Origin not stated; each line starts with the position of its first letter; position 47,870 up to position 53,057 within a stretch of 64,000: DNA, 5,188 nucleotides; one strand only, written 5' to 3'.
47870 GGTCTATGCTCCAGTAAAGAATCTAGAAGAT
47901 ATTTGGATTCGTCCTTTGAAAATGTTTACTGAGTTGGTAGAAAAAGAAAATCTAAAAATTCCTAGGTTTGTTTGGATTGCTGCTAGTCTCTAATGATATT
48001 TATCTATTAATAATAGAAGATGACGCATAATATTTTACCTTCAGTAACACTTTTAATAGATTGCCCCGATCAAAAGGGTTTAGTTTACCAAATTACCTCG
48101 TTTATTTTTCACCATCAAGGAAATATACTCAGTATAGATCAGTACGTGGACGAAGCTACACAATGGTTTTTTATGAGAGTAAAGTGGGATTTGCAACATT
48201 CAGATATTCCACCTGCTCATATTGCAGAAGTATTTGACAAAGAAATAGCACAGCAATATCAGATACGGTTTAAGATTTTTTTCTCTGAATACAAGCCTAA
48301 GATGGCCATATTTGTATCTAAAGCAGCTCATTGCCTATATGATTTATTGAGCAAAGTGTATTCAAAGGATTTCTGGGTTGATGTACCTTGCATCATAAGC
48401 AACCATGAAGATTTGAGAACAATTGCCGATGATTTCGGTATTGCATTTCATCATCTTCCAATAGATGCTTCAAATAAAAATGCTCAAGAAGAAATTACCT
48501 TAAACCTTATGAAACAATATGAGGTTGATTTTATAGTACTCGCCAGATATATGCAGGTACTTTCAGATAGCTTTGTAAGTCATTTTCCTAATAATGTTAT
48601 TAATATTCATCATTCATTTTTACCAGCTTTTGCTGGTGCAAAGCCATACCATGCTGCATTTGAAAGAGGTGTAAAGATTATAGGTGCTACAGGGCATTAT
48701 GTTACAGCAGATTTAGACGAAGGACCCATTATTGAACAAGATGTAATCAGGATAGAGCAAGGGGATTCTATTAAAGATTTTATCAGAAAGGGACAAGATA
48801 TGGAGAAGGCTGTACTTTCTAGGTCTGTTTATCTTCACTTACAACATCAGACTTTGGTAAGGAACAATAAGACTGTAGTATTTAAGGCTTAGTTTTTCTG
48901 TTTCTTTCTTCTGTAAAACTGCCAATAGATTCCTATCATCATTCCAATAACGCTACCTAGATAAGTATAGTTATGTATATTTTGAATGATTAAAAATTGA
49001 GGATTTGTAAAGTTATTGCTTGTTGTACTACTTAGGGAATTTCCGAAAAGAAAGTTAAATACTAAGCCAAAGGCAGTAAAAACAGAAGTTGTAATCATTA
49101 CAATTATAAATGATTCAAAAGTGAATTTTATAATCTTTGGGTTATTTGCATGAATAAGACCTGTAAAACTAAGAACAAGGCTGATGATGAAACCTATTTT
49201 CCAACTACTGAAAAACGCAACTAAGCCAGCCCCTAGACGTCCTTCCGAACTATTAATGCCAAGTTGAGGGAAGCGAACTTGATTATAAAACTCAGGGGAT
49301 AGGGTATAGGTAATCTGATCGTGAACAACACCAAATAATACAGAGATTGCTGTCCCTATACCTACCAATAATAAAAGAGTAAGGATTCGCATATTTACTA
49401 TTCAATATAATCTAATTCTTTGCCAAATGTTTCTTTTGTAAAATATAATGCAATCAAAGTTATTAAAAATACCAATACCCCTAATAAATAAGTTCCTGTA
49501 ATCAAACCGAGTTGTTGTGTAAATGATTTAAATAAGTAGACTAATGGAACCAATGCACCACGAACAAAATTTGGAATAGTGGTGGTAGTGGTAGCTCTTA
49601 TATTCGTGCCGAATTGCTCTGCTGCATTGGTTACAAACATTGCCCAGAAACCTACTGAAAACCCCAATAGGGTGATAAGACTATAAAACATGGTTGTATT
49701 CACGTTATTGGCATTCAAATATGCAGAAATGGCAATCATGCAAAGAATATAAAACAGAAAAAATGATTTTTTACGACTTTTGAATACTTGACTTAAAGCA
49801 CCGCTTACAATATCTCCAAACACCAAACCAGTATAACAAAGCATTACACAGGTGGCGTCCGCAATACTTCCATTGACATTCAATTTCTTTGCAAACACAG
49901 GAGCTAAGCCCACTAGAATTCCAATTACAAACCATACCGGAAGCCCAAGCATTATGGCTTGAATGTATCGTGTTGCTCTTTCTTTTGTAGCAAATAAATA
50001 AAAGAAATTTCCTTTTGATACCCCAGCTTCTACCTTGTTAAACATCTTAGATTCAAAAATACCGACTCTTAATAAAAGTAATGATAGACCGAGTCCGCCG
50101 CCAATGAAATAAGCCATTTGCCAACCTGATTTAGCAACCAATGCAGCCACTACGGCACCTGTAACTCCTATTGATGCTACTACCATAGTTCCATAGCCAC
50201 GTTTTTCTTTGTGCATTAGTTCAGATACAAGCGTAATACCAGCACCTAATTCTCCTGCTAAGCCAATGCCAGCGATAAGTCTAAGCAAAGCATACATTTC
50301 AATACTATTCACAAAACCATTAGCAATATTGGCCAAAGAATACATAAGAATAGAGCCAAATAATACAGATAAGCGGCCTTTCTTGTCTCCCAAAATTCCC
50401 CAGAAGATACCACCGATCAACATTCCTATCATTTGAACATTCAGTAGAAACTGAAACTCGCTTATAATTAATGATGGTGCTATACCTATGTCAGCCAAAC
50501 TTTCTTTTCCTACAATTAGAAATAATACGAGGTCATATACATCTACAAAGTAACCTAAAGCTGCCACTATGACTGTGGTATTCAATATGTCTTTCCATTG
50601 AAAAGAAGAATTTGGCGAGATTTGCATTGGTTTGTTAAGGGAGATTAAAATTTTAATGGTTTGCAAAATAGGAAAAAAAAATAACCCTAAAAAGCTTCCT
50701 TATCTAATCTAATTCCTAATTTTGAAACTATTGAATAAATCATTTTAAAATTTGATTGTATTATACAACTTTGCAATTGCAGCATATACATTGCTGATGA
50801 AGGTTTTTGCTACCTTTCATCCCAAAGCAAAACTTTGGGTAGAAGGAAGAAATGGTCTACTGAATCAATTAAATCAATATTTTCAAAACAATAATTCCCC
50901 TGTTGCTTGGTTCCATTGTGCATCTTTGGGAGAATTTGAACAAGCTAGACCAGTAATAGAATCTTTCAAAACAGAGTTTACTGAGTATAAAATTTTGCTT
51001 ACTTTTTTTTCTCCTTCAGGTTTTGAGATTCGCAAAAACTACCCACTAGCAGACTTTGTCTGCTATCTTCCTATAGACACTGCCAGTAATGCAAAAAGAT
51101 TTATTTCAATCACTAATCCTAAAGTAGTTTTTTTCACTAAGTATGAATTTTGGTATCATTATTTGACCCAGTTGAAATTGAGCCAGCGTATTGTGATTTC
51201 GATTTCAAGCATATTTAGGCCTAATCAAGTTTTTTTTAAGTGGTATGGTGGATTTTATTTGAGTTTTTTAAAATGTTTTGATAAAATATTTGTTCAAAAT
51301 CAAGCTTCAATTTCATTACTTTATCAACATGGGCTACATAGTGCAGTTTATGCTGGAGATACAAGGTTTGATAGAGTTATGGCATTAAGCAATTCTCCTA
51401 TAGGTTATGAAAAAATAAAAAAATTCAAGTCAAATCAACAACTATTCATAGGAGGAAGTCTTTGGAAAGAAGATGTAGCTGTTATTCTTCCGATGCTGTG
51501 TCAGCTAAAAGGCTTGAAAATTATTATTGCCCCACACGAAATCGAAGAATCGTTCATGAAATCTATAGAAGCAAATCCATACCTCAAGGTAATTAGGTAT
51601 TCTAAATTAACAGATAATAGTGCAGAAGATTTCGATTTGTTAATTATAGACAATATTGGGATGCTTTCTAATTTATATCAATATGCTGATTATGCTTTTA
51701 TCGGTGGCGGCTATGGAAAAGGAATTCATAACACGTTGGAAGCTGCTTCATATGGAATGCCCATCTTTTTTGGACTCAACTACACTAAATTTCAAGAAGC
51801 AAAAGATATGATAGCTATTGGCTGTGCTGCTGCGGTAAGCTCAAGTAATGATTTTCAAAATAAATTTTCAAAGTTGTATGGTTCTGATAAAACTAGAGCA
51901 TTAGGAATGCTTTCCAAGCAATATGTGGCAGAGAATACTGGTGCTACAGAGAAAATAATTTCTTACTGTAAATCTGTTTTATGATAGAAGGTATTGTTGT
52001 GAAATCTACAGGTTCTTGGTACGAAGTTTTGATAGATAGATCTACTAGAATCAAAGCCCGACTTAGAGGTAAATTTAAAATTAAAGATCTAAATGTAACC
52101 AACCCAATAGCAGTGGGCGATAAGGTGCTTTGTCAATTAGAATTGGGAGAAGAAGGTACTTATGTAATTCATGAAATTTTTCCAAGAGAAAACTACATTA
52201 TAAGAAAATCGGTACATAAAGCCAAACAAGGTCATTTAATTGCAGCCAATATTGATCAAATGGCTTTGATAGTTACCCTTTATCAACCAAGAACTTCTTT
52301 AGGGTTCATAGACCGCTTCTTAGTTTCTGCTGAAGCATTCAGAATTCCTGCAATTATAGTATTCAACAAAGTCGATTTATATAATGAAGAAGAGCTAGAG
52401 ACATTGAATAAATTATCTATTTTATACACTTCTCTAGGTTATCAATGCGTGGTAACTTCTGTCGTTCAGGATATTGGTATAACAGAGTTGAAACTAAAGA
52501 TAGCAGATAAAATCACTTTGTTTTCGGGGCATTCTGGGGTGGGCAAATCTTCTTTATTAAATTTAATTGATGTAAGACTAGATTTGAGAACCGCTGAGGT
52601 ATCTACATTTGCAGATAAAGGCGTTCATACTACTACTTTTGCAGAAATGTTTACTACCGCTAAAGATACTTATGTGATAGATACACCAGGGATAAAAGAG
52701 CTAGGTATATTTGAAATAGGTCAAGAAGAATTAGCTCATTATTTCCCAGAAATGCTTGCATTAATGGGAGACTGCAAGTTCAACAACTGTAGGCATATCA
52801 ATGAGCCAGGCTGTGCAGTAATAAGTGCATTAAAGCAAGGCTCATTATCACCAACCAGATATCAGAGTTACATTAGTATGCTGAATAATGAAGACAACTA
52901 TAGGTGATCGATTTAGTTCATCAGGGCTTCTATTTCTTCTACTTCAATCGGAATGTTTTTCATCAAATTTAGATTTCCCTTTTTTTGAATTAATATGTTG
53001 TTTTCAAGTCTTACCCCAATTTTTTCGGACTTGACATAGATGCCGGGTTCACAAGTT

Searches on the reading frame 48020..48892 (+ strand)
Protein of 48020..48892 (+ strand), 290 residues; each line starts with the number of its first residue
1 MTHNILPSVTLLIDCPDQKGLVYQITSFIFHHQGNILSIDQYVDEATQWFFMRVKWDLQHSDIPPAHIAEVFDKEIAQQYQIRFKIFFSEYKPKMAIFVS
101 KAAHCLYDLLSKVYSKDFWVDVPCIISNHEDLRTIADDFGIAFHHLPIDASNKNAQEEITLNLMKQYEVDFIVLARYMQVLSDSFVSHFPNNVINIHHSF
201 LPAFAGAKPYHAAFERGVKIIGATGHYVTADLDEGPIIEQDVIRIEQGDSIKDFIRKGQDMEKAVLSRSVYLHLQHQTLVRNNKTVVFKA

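Call 62: search_protein_families(library=pfam, proteins=[window:48020-48892:+], max_evalue=0.0001)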
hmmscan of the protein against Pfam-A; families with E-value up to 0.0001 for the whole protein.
window:48020-48892:+ (290 aa): 2 families
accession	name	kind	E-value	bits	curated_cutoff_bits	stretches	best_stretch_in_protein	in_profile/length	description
PF00551.24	Formyl_trans_N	-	1.1e-39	136.5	26.1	1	94-269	2-180/181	Formyl transferase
PF01842.31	ACT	-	1.7e-07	31.3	27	1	9-53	1-47/66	ACT domain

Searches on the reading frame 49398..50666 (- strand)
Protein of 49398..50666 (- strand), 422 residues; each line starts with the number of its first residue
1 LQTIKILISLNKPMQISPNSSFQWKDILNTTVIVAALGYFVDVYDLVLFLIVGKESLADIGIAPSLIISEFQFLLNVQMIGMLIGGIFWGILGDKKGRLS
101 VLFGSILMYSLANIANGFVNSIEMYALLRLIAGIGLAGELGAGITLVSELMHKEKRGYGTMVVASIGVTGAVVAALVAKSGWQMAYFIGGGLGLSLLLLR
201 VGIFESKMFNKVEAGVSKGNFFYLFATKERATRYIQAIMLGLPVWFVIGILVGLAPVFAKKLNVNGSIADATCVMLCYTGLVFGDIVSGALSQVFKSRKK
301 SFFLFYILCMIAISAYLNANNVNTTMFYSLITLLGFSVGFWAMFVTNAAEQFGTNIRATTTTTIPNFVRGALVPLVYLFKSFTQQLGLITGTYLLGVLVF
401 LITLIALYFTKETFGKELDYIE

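Call 62: search_protein_families(library=pfam, proteins=[window:49398-50666:-], max_evalue=0.0001)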
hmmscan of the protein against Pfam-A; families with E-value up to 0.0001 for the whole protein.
window:49398-50666:- (422 aa): 2 families
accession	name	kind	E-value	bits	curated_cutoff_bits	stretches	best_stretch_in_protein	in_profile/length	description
PF07690.21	MFS_1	-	9.1e-24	84.4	33.4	1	36-361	2-332/347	Major Facilitator Superfamily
PF00083.30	Sugar_tr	-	8.2e-10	38.6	22.3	1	74-179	51-159/452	Sugar (and other) transporter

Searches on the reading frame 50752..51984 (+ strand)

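Call 63: search_protein_families(library=pfam, proteins=[window:50752-51984:+], max_evalue=0.0001)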
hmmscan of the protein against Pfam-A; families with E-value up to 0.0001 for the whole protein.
window:50752-51984:+ (410 aa): 1 family
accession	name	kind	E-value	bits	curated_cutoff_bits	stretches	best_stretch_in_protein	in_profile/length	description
PF04413.22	Glycos_transf_N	-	4.4e-37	127.8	23.9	1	41-208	8-179/179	3-Deoxy-D-manno-octulosonic-acid transferase (kdotransferase)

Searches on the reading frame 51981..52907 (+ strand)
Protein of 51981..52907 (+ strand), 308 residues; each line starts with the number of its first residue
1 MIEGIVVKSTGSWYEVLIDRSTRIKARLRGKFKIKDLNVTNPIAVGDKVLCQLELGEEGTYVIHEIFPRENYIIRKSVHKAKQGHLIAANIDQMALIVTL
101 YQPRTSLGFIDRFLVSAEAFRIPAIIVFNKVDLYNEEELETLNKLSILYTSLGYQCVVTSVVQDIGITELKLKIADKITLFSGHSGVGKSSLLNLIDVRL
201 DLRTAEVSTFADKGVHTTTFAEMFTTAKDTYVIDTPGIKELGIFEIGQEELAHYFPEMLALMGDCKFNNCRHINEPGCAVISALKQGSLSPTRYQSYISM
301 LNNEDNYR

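Call 63: search_protein_families(library=pfam, proteins=[window:51981-52907:+], max_evalue=0.0001)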
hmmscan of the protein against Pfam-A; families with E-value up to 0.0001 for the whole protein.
window:51981-52907:+ (308 aa): 5 families
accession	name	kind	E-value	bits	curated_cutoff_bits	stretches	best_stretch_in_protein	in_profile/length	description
PF03193.22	RsgA_GTPase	-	2.1e-52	177.9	30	1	66-243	1-173/174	RsgA GTPase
PF16745.11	RsgA_N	-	2.5e-12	46.8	27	1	3-60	1-53/54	RsgA N-terminal domain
PF16897.10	MMR_HSR1_Xtn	-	2e-06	28.1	35.2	1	116-180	50-106/106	C-terminal region of MMR_HSR1 domain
PF02421.24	FeoB_N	-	1.2e-05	25.3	27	0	119-173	103-155/156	Ferrous iron transport protein B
PF01926.29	MMR_HSR1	-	1.7e-05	25.3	21.9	1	181-252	4-72/113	50S ribosome-binding GTPase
